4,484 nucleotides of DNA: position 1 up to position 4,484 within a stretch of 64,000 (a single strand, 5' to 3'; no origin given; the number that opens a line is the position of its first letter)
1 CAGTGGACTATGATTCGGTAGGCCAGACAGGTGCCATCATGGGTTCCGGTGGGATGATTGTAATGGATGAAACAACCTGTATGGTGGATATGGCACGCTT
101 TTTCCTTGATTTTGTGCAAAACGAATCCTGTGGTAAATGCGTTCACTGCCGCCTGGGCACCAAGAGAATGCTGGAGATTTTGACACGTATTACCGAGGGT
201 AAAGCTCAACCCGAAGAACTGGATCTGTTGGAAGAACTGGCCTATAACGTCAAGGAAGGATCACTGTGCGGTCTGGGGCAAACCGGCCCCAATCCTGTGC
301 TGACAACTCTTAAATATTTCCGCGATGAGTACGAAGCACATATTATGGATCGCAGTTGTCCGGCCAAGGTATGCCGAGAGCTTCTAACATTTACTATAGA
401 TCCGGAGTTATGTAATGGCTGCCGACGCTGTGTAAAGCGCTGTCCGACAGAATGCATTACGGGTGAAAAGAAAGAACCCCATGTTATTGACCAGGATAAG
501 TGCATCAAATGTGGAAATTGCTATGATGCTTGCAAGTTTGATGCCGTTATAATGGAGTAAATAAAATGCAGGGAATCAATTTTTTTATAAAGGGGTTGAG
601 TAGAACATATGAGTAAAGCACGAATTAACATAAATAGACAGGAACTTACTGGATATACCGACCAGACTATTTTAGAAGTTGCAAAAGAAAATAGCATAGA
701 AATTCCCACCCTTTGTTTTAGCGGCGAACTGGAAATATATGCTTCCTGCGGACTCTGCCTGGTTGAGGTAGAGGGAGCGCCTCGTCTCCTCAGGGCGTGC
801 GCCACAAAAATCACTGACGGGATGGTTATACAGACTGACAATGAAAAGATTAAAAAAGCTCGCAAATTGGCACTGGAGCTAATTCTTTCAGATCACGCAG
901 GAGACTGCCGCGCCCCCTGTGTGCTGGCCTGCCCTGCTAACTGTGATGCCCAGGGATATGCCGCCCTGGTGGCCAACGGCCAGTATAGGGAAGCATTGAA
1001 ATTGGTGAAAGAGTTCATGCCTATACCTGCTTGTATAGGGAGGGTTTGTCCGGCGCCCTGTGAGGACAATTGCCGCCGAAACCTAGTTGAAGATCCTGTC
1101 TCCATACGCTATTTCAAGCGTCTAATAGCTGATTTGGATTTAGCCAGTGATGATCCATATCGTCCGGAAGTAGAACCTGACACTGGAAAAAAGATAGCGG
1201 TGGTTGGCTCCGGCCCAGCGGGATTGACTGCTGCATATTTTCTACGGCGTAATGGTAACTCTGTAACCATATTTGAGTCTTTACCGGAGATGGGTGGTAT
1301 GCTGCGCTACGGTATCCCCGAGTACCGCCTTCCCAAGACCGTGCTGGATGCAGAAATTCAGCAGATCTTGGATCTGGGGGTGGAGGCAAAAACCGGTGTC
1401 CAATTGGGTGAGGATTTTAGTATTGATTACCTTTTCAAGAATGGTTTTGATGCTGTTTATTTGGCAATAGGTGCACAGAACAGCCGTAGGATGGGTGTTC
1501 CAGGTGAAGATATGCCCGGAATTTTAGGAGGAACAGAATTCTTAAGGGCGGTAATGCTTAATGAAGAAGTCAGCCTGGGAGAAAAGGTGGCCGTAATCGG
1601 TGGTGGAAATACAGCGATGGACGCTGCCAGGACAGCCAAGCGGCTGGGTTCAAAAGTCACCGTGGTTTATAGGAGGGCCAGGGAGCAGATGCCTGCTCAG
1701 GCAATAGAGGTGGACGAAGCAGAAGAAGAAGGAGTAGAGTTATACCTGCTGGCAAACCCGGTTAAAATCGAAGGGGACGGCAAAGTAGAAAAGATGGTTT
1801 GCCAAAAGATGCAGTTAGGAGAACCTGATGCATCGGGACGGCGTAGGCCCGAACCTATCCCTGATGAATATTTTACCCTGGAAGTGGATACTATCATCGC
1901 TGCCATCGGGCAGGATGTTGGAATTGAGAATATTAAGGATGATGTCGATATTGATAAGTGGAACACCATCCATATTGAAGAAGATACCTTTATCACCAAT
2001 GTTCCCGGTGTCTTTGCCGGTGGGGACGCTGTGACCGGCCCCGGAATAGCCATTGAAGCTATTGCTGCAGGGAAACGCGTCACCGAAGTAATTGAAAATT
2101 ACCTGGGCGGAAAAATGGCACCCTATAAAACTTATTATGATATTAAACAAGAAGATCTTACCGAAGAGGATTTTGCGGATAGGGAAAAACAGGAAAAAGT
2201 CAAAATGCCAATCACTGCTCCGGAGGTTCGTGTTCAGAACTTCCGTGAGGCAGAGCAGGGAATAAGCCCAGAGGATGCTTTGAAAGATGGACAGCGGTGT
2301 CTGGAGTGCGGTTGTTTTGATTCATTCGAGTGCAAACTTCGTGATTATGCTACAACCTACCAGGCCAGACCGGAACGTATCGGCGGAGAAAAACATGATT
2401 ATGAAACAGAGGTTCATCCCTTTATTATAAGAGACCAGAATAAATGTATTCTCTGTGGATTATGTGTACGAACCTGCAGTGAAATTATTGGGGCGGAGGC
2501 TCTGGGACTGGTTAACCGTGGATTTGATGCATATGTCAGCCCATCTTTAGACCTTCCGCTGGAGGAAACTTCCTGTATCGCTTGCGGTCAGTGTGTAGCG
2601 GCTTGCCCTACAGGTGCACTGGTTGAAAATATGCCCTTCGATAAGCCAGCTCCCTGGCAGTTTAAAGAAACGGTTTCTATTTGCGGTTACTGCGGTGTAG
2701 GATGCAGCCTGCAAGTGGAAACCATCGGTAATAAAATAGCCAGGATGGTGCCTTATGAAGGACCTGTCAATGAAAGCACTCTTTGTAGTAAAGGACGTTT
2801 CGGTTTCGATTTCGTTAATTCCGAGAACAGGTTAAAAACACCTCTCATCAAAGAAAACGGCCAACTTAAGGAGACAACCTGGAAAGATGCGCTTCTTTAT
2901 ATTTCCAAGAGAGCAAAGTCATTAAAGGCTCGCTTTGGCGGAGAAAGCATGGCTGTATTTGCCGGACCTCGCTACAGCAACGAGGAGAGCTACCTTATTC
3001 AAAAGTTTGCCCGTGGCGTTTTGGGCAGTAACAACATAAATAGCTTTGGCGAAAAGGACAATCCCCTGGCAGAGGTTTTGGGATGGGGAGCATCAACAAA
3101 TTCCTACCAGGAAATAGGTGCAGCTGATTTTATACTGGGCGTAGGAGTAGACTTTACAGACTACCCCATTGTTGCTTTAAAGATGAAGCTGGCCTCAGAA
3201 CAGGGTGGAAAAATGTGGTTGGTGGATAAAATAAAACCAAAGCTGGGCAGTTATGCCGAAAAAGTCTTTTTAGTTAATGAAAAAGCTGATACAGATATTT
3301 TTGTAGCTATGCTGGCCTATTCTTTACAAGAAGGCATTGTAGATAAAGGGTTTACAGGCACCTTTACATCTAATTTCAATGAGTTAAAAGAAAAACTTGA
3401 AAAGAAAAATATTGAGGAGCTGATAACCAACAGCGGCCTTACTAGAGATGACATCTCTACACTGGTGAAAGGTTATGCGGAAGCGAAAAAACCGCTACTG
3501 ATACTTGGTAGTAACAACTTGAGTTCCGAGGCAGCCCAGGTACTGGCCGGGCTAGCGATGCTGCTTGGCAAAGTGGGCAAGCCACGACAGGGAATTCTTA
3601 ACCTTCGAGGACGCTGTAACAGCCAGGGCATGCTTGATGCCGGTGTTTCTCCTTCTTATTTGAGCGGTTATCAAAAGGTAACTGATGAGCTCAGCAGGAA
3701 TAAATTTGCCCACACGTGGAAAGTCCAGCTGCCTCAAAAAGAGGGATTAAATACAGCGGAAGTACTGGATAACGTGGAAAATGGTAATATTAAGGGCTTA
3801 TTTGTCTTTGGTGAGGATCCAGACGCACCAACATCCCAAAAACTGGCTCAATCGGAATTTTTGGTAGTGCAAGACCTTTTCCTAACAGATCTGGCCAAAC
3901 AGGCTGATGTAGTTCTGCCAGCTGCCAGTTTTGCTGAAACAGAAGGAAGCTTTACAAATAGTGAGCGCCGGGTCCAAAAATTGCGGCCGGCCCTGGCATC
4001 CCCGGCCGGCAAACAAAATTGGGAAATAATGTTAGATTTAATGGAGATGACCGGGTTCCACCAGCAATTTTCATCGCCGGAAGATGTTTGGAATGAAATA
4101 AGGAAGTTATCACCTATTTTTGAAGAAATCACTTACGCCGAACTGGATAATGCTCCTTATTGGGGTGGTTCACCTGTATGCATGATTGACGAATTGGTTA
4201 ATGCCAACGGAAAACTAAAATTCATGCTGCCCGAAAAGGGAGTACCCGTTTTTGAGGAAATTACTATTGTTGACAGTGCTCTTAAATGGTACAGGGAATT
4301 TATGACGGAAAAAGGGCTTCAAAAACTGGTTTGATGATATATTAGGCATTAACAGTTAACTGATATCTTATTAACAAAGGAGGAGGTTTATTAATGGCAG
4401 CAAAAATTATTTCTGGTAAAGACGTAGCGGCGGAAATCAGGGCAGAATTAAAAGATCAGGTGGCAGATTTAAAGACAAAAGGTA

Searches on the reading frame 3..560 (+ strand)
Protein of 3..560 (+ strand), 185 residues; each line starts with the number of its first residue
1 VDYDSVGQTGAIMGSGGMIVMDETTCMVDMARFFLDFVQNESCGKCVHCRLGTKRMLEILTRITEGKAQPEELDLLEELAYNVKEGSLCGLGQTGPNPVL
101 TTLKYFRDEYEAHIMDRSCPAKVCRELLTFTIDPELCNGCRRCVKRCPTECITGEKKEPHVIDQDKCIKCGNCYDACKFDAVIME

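Call 3: search_protein_families(library=pfam, proteins=[window:3-560:+])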
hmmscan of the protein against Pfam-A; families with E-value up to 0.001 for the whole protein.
window:3-560:+ (185 aa): 9 families
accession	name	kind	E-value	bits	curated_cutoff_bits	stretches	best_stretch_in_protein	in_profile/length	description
PF10589.14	NADH_4Fe-4S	-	1.3e-34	118.3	23.5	1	29-113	1-85/85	NADH-ubiquinone oxidoreductase-F iron-sulfur binding region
PF00037.32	Fer4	-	2.6e-14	52.8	21.1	2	161-182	2-23/24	4Fe-4S binding domain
PF12837.12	Fer4_6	-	1.8e-09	37.5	25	2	161-181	3-23/24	4Fe-4S binding domain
PF13237.11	Fer4_10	-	1.1e-08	35.3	25.5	1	131-177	3-52/53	4Fe-4S dicluster domain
PF12797.12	Fer4_2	-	1.4e-08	34.6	24.5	2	160-178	3-21/22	4Fe-4S binding domain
PF12838.12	Fer4_7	-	2.4e-08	34.7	27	1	137-181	2-52/52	4Fe-4S dicluster domain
PF14697.11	Fer4_21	-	1.8e-07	31.6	35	1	161-183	2-27/59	4Fe-4S dicluster domain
PF13187.11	Fer4_9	-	3e-07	30.8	27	1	137-180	2-50/52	4Fe-4S dicluster domain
PF13183.11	Fer4_8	-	0.00024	22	27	0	165-179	3-17/68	4Fe-4S dicluster domain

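Call 4: search_protein_families(library=ncbifam, proteins=[window:3-560:+])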
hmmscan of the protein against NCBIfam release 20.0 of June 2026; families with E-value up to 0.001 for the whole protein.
window:3-560:+ (185 aa): 41 families (the best 25 are shown)
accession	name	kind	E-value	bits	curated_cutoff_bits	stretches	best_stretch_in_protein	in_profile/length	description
TIGR01959.1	nuoF_fam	equivalog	4.4e-31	107.7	558.65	1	1-114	297-410/410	NADH-quinone oxidoreductase subunit NuoF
NF010120.0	PRK13596.1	equivalog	5.7e-25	87.7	389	1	1-118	304-421/433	NADH-quinone oxidoreductase subunit NuoF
NF008436.0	PRK11278.1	equivalog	5.6e-17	61.8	749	1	1-121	312-433/448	NADH-quinone oxidoreductase subunit NuoF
NF058577.1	FdxA_fam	equivalog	1.1e-09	38.3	65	1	135-181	7-52/52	4Fe-4S ferredoxin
NF040864.1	HgcB_ferredoxin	equivalog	2e-09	37.2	99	1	125-183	4-62/93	mercury methylation ferredoxin HgcB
TIGR01944.1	rnfB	subfamily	2.8e-09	36.8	68.7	1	129-184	107-162/190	RnfABCDGE type electron transport complex subunit B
TIGR04105.1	FeFe_hydrog_B1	subfamily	7.6e-09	34.7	450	1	130-183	107-160/462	monomeric [FeFe] hydrogenase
TIGR03294.1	FrhG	equivalog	2.7e-08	33.8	245.5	1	124-178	162-216/228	coenzyme F420 hydrogenase subunit gamma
NF043039.1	HgcAB_like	equivalog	4.7e-08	33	285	1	126-182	291-349/350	HgcAB-like fusion protein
NF038196.1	ferrodoxin_EFR1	subfamily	9.4e-08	32.4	75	1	124-182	174-229/242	EFR1 family ferrodoxin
NF040770.1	hetero_SS_HdrA2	exception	1.1e-07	30.4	1100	1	124-184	566-625/777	CoB-CoM heterodisulfide reductase HdrA2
NF045874.1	Vhu_polyferre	exception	4.9e-07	28.8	600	1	120-183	181-244/381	F420-non-reducing hydrogenase associated-polyferredoxin VhuB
NF043069.1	T4HPD_activ_SAM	equivalog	5.2e-07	29.3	425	1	132-180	48-95/299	trans-4-hydroxy-L-proline dehydratase activase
TIGR02700.1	flavo_MJ0208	hypoth_equivalog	5.2e-07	29.2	251.35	1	125-183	138-195/234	dihydromethanopterin reductase (acceptor)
NF041836.1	rnfB_Methano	equivalog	8.6e-07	28.7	445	1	135-184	216-264/265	Rnf electron transport complex subunit RnfB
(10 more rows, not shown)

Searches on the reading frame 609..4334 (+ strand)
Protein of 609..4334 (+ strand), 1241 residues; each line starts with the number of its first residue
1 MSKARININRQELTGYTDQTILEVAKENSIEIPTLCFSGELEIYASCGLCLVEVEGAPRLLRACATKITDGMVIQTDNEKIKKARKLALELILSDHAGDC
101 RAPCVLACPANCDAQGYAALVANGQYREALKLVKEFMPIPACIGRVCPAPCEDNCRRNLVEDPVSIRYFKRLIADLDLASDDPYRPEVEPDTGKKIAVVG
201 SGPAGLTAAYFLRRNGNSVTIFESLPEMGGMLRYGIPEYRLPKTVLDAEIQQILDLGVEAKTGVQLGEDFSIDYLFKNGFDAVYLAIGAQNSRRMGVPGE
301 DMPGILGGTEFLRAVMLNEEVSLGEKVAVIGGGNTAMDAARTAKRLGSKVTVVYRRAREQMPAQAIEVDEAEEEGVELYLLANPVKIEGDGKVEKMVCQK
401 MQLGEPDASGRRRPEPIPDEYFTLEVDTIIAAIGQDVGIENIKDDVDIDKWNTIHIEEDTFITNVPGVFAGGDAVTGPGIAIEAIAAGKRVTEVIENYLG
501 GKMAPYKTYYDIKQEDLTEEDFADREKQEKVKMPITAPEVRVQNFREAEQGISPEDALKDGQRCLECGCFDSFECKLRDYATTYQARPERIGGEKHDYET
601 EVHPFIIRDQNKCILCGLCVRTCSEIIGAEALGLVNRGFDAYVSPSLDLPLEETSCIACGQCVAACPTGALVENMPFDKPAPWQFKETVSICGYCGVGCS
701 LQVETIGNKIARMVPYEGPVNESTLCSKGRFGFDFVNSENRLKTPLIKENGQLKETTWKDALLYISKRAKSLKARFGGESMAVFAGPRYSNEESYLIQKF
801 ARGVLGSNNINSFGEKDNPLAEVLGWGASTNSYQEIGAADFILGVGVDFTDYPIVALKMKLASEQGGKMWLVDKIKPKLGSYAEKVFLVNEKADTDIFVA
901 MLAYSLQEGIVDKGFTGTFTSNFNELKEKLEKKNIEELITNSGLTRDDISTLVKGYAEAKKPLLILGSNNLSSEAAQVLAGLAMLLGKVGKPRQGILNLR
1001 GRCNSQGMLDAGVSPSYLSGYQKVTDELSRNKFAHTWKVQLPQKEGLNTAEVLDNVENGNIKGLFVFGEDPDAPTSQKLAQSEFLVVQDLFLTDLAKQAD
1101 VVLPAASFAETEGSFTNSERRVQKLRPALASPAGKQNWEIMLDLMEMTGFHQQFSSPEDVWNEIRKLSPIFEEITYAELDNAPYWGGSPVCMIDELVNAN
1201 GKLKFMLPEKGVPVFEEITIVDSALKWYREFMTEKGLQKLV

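Call 3: search_protein_families(library=pfam, proteins=[window:609-4334:+])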
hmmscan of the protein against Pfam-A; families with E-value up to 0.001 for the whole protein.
window:609-4334:+ (1241 aa): 27 families (the best 25 are shown)
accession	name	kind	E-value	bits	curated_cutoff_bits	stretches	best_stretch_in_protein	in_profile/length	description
PF00384.28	Molybdopterin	-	2.4e-39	135.8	24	1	741-1146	1-352/353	Molybdopterin oxidoreductase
PF07992.20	Pyr_redox_2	-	1.6e-35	123.4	26.1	1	195-488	2-291/291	Pyridine nucleotide-disulphide oxidoreductase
PF00070.33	Pyr_redox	-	2.2e-17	63.7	22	2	326-397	1-78/82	Pyridine nucleotide-disulphide oxidoreductase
PF13510.11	Fer2_4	-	2.5e-17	63.1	22.8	1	5-78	5-81/82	2Fe-2S iron-sulfur cluster binding domain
PF13738.12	Pyr_redox_3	-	2.7e-15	56.8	30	1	283-472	128-305/305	Pyridine nucleotide-disulphide oxidoreductase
PF14691.11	Fer4_20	-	1.8e-14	53.9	25.8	1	100-177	27-108/113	Dihydroprymidine dehydrogenase domain II, 4Fe-4S cluster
PF04879.21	Molybdop_Fe4S4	-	5.6e-14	52.3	22.7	1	686-738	2-55/55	Molybdopterin oxidoreductase Fe4S4 domain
PF13450.12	NAD_binding_8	-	6.5e-11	42.8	21.9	1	198-233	1-36/68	NAD(P)-binding Rossmann-like domain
PF12831.13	FAD_oxidored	-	9.2e-10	38.8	27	1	196-232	2-38/416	FAD dependent oxidoreductase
PF22117.2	Fer4_Nqo3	-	7.4e-09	36.1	27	1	604-671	2-66/67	NADH-quinone oxidoreductase subunit 3, ferredoxin-like domain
PF00890.30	FAD_binding_2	-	2.4e-08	34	20.4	1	196-232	2-38/414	FAD binding domain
PF12838.12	Fer4_7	-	4.6e-08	33.8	27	1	612-670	1-52/52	4Fe-4S dicluster domain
PF01266.30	DAO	-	7e-07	29.5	27.9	1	195-229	1-35/353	FAD dependent oxidoreductase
PF00037.32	Fer4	-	1.4e-06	28.3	21.1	1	653-671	5-23/24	4Fe-4S binding domain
PF01262.27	AlaDh_PNT_C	-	2.5e-06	27.5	23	1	326-359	30-63/214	Alanine dehydrogenase/PNT, C-terminal domain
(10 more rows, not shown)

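Call 4: search_protein_families(library=ncbifam, proteins=[window:609-4334:+])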
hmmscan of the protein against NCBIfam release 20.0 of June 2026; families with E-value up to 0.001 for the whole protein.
window:609-4334:+ (1241 aa): 114 families (the best 25 are shown)
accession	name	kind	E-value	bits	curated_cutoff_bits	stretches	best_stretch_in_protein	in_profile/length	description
NF009454.0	PRK12814.1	equivalog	4.8e-205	682.7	916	1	1-626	1-631/657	putative NADPH-dependent glutamate synthase small subunit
NF009410.0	PRK12771.1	subfamily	5.6e-149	497.3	516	1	100-576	46-521/566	NAD(P)-binding protein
NF009414.0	PRK12778.1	equivalog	2.3e-123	413.1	1103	2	99-500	333-750/752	bifunctional dihydroorotate dehydrogenase B NAD binding subunit/NADPH-dependent glutamate synthase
TIGR01591.1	Fdh-alpha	equivalog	1.7e-120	403.1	666.25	1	691-1206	2-546/672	formate dehydrogenase subunit alpha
TIGR01316.1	gltA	equivalog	1.2e-103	347.4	471.75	1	99-499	33-449/449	NADPH-dependent glutamate synthase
TIGR03315.1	Se_ygfK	equivalog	1e-102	344.3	835.3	1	77-569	423-888/1012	putative selenate reductase subunit YgfK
TIGR01973.1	NuoG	equivalog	7.9e-94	315.6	470.05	2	572-1141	101-603/606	NADH-quinone oxidoreductase subunit NuoG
NF009413.0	PRK12775.1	equivalog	6.4e-89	299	1895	1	100-502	336-757/1006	putative trifunctional 2-polyprenylphenol hydroxylase/glutamate synthase subunit beta/ferritin domain-containing protein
NF010590.0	PRK13984.1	equivalog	1.6e-83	280.9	946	2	103-501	197-608/611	putative oxidoreductase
TIGR01318.1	gltD_gamma_fam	subfamily_domain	7.7e-82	275.3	482.95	1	102-500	48-466/467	glutamate synthase, small subunit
NF009415.0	PRK12779.1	equivalog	2.2e-81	274.1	1519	1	107-493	213-620/944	putative bifunctional glutamate synthase subunit beta/2-polyprenylphenol hydroxylase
NF009408.0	PRK12769.1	equivalog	1.2e-73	248.3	1003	1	102-502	234-654/659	formate-dependent uric acid utilization protein AegA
NF005895.0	PRK07860.1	equivalog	3.9e-72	243.5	802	3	566-866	115-418/811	NADH-quinone oxidoreductase subunit G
NF009409.0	PRK12770.1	subfamily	1.8e-70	237.8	343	1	187-503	12-354/360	putative glutamate synthase subunit beta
NF047855.1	AssmNtatRedNasC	equivalog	1.3e-67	228.6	1100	1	689-1168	22-526/708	assimilatory nitrate reductase catalytic subunit NasC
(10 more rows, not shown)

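Call 32: search_solved_structures(query=window:609-4334:+, max_evalue=1e-20)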
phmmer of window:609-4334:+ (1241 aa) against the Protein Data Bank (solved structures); distinct sequences matched with E-value up to 1e-20: 81 (the best 60 are shown).
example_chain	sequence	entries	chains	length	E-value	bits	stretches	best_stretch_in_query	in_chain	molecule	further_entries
9bov_A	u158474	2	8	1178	0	1084.7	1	3-1016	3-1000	Molybdopterin oxidoreductase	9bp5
8oh5_C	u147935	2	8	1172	5.3e-303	1011.1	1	1-1013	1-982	Formate dehydrogenase-O, major subunit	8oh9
9n5u_A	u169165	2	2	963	2.3e-207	694.3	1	4-766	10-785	NfnA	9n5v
8rqz_C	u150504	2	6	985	1e-112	380.8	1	684-1181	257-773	Probable oxidoreductase YjgC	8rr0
9gzq_A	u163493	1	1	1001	1.1e-112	380.7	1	684-1181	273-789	Probable oxidoreductase YjgC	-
6tg9_A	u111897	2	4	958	4.5e-111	375.4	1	596-1181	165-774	Formate dehydrogenase subunit alpha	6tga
9wxb_B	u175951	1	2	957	1.2e-107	364.1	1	602-1201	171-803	Formate dehydrogenase alpha subunit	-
7vw6_A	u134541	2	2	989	1.1e-102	347.6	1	602-1181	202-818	Formate dehydrogenase | Tungsten-containing formate dehydrogenase alpha subunit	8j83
7e5z_A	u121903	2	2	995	1.2e-102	347.5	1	602-1181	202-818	Formate dehydrogenase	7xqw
4ylf_B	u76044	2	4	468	3.1e-90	306.4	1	103-507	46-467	Dihydropyrimidine dehydrogenase subunit A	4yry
7qv7_S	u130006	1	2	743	1.1e-88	301.2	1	687-1181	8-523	Hydrogen dependent carbon dioxide reductase subunit FdhF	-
5jca_L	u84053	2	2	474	4.1e-85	289.4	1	102-500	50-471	NADH-dependent Ferredoxin:NADP Oxidoreductase (NfnI) subunit alpha | NADH-dependent Ferredoxin:NADP Oxidoreductase subunit alpha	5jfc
5vj7_A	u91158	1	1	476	3.8e-82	279.6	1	102-502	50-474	Oxidoreductase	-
1aa6_A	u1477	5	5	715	2.4e-77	263.7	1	686-1181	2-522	FORMATE DEHYDROGENASE H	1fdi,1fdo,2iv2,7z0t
9t1s_L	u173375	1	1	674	3.5e-75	256.5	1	690-1180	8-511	formate dehydrogenase (coenzyme F420)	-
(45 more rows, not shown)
